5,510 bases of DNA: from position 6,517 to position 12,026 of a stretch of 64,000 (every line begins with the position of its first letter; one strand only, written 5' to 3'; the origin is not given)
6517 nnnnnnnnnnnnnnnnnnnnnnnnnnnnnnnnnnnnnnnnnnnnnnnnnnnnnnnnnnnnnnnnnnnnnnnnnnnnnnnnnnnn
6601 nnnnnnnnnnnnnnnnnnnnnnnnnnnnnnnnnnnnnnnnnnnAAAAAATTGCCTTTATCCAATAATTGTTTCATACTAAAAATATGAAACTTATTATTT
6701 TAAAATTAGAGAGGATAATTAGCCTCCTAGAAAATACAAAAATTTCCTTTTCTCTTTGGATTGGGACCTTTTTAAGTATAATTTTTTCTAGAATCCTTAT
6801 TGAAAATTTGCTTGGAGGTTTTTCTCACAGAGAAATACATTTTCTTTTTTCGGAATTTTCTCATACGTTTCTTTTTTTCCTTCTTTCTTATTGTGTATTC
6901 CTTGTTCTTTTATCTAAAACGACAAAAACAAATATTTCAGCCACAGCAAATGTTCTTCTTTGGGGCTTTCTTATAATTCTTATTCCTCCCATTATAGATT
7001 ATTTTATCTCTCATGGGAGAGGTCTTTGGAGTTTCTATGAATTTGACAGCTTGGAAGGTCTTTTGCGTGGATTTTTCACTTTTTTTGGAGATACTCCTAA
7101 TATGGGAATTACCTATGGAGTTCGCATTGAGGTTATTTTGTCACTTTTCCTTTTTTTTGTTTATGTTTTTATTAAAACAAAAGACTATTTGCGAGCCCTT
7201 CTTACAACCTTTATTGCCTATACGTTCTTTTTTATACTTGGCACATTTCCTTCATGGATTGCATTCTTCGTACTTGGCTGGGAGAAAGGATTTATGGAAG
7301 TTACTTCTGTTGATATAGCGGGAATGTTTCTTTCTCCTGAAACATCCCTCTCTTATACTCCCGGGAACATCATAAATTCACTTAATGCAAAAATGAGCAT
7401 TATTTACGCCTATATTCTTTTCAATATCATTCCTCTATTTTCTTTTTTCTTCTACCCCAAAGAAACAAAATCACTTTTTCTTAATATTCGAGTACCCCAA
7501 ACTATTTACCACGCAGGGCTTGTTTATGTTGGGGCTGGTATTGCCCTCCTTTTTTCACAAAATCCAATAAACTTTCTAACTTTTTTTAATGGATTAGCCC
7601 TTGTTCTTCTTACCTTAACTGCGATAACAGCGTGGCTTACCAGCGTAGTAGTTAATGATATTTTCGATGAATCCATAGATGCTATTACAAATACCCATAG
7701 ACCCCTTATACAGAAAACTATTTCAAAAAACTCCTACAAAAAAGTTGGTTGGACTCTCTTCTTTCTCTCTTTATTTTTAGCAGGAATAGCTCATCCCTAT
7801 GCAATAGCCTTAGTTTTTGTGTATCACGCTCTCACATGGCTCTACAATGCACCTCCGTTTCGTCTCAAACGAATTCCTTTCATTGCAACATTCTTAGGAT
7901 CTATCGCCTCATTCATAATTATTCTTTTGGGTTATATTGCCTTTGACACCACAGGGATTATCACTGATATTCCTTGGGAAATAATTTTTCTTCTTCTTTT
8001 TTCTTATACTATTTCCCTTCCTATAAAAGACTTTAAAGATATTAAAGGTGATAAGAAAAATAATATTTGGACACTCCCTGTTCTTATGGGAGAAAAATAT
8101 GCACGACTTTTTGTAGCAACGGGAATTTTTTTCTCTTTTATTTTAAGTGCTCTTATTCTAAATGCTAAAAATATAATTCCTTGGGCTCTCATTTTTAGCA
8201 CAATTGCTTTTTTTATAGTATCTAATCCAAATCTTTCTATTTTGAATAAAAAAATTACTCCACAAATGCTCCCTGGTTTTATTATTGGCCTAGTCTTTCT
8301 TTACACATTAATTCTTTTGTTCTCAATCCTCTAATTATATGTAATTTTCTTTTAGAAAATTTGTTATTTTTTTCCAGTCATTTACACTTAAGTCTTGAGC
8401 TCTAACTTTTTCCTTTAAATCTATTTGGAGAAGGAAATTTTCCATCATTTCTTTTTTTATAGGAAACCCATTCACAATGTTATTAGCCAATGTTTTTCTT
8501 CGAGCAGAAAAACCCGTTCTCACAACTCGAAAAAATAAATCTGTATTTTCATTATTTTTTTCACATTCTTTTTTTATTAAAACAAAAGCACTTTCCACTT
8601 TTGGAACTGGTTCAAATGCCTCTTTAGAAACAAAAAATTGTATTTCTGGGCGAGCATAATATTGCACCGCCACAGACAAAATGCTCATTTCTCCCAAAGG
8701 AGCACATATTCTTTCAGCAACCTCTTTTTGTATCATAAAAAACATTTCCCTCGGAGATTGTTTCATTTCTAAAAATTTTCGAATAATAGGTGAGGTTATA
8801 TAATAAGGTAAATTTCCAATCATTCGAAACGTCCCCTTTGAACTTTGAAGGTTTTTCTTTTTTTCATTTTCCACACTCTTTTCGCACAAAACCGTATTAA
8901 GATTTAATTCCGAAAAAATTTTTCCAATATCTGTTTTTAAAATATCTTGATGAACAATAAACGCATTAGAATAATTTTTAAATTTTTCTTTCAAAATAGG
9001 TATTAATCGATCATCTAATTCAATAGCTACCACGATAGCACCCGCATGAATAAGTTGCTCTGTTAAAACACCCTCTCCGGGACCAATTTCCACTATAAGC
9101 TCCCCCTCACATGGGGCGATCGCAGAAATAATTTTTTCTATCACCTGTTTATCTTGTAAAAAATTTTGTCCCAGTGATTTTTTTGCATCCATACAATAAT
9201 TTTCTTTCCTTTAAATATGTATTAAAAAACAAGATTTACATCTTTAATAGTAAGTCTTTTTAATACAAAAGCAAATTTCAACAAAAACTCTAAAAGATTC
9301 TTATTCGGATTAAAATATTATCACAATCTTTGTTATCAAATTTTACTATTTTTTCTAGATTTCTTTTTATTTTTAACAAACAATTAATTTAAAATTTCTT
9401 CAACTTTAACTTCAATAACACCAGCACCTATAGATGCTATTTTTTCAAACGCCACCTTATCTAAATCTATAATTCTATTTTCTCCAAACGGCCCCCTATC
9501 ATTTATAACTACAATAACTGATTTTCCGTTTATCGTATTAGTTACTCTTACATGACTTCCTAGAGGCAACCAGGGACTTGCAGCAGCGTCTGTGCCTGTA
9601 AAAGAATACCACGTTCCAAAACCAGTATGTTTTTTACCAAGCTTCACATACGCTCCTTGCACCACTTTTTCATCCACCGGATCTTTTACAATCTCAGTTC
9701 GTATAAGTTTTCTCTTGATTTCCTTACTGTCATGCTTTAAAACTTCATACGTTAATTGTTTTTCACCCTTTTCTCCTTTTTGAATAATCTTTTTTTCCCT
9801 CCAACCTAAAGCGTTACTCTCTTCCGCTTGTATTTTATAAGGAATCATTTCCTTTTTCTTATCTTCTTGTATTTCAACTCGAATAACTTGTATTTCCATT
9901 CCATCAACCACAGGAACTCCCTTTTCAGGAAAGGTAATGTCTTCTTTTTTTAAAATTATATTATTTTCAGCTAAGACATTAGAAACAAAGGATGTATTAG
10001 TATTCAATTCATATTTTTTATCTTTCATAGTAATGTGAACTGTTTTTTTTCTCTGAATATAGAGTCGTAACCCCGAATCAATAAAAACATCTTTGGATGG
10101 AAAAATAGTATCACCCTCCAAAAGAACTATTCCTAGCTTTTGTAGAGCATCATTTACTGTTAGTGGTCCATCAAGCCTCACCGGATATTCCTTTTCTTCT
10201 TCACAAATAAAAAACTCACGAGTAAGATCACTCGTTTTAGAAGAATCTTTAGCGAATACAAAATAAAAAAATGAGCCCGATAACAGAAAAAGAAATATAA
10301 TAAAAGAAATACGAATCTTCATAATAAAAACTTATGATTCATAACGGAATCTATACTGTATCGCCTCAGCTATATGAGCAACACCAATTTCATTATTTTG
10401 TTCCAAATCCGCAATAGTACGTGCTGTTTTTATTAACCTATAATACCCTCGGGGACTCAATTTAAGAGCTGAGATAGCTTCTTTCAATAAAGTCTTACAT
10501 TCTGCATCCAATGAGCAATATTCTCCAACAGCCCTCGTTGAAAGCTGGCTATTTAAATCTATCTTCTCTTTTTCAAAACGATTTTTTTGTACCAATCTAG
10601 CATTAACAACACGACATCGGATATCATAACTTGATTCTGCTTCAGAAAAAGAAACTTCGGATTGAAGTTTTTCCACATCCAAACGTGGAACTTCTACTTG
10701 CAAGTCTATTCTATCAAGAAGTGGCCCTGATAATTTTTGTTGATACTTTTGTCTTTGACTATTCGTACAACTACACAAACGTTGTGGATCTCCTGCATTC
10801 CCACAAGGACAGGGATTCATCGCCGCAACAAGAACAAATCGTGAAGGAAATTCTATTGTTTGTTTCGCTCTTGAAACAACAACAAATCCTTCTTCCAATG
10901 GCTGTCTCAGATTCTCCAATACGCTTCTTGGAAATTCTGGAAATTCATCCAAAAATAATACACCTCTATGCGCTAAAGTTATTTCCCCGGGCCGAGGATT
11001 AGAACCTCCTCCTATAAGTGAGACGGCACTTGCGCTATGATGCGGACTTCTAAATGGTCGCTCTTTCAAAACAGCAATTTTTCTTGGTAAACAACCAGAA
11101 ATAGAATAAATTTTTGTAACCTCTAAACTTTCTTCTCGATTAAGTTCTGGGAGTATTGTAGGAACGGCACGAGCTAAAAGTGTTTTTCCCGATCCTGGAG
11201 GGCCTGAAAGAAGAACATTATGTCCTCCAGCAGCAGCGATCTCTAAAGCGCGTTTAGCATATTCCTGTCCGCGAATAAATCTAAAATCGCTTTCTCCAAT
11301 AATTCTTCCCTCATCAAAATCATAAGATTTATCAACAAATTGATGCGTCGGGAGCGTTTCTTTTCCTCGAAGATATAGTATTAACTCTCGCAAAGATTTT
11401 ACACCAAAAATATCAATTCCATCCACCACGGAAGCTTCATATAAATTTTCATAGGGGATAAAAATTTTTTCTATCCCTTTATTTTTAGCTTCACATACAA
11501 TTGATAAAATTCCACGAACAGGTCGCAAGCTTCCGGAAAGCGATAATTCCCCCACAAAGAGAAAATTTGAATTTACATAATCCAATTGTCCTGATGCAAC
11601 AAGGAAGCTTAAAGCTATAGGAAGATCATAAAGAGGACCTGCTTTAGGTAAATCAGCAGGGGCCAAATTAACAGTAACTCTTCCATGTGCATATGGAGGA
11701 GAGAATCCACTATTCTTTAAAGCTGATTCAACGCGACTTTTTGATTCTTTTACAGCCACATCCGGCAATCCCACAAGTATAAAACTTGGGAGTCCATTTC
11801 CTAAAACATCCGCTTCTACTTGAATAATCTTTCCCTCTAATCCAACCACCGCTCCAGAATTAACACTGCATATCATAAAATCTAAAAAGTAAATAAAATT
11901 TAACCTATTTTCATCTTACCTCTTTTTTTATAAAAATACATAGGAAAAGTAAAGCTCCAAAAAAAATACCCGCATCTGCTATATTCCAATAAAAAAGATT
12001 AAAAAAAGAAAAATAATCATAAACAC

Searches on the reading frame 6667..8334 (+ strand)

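Call 30: search_protein_families(library=pfam, proteins=[window:6667-8334:+])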
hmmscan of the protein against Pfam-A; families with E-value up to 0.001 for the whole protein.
window:6667-8334:+ (555 aa): 1 family
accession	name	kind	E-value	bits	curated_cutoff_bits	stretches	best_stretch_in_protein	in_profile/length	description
PF01040.23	UbiA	-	3.6e-31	108.8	34.2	1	307-518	17-227/250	UbiA prenyltransferase family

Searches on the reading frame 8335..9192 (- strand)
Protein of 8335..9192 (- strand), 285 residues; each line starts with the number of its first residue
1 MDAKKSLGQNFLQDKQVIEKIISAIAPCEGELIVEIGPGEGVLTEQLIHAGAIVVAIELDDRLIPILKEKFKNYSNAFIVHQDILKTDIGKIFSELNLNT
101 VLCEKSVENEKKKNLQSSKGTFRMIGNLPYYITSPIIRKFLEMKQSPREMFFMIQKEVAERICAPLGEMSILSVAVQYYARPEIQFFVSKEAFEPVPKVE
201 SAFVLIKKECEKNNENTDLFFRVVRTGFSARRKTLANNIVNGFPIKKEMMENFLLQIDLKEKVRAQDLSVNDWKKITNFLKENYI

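Call 23: search_protein_families(library=pfam, proteins=[window:8335-9192:-])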
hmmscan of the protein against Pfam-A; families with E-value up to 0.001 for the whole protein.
window:8335-9192:- (285 aa): 2 families
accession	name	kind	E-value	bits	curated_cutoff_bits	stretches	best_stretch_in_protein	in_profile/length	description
PF00398.26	RrnaAD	-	1.3e-54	185.5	24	1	3-281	4-262/263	Ribosomal RNA adenine dimethylase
PF13649.12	Methyltransf_25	-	0.00083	20.4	27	0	33-88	1-59/97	Methyltransferase domain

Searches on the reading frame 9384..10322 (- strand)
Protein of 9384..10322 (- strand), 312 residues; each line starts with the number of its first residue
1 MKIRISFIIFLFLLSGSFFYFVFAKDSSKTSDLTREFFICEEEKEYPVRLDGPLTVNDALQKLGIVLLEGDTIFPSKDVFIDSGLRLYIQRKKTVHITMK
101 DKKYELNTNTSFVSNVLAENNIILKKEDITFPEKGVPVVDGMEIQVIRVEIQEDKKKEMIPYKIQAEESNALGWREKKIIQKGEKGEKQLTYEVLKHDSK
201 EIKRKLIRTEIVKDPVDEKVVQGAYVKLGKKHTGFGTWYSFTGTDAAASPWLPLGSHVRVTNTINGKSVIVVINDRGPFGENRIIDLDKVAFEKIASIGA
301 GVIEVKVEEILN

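Call 23: search_protein_families(library=pfam, proteins=[window:9384-10322:-])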
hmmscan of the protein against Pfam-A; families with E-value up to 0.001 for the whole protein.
window:9384-10322:- (312 aa): 3 families
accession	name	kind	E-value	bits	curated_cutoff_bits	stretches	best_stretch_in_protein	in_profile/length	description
PF03330.24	DPBB_1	-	7.1e-16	58.7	28.8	1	231-307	11-83/83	Lytic transglycolase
PF07501.17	G5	-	4.5e-15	56.1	23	1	153-223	3-73/75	G5 domain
PF03990.20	DUF348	-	5.9e-08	32.8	24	0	55-78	18-41/41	G5-linked-Ubiquitin-like domain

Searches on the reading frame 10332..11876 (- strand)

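Call 24: search_protein_families(library=pfam, proteins=[window:10332-11876:-])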
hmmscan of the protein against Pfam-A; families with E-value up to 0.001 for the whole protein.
window:10332-11876:- (514 aa): 9 families
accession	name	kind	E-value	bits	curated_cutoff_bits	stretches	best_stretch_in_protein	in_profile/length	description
PF01078.27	Mg_chelatase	-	1.3e-94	315.9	20.3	1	197-403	1-206/207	Magnesium chelatase, subunit ChlI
PF13541.12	ChlI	-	1.7e-40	138.1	27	1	20-144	1-121/121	Subunit ChlI of Mg-chelatase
PF13335.12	Mg_chelatase_C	-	4.2e-29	101.4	26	1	414-509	2-94/94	Magnesium chelatase, subunit ChlI C-terminal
PF07728.20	AAA_5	-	1.6e-08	35.1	22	0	303-357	66-125/139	AAA domain (dynein-related subfamily)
PF05362.19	Lon_C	-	5.3e-07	29.9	21.1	1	11-147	36-175/205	Lon protease (S16) C-terminal proteolytic domain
PF00158.32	Sigma54_activat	-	5.8e-07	29.8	20.2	1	210-348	14-138/168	Sigma-54 interaction domain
PF00493.29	MCM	-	4.1e-06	26.5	23.3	1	296-394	114-202/224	MCM P-loop domain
PF13191.12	AAA_16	-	3.8e-05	24.7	32.6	1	209-243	14-49/167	AAA ATPase domain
PF00004.35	AAA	-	9.7e-05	23.3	21.2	1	221-242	1-22/131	ATPase family associated with various cellular activities (AAA)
